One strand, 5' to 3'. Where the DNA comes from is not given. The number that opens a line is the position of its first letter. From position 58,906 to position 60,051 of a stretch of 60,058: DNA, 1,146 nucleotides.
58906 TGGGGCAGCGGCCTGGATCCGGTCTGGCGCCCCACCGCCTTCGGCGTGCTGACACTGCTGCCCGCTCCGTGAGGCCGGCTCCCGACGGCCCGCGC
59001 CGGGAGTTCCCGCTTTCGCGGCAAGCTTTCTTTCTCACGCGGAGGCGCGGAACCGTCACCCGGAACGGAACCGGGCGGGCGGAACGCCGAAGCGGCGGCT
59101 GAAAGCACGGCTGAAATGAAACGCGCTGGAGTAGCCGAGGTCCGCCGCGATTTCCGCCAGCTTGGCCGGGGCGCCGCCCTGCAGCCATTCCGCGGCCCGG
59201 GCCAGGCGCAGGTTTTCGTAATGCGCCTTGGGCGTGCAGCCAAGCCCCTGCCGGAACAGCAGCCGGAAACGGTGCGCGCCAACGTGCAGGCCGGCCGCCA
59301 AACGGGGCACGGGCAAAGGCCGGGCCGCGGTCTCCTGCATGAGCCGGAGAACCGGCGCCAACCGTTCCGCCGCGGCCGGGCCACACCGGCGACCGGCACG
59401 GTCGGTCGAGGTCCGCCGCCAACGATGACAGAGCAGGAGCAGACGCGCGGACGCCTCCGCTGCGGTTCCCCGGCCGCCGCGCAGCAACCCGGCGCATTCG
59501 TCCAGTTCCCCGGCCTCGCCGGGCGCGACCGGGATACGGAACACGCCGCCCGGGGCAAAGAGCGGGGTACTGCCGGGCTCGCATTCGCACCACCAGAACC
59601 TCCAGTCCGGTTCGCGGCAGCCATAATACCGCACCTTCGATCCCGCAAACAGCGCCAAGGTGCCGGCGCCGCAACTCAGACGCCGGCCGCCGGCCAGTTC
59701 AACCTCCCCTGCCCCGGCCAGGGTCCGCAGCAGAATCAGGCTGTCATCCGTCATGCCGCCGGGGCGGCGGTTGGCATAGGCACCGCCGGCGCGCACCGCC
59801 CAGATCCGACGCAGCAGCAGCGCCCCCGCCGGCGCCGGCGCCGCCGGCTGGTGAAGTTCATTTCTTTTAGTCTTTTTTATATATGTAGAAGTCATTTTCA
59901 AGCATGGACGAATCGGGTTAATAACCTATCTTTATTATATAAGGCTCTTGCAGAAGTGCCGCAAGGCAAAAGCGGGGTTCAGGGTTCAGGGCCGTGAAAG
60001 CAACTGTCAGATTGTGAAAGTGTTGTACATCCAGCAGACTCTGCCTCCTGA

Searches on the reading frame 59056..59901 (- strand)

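Call 58: search_protein_families(library=pfam, proteins=[window:59056-59901:-], max_evalue=0.001)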
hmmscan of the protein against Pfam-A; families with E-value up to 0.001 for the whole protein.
window:59056-59901:- (281 aa): 2 families
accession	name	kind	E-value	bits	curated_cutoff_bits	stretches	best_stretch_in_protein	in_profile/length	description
PF12833.13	HTH_18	-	9.4e-19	67.9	33.6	1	201-280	1-79/80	Helix-turn-helix domain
PF00165.29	HTH_AraC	-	3e-09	37.2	26.6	1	247-279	10-41/42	Bacterial regulatory helix-turn-helix proteins, AraC family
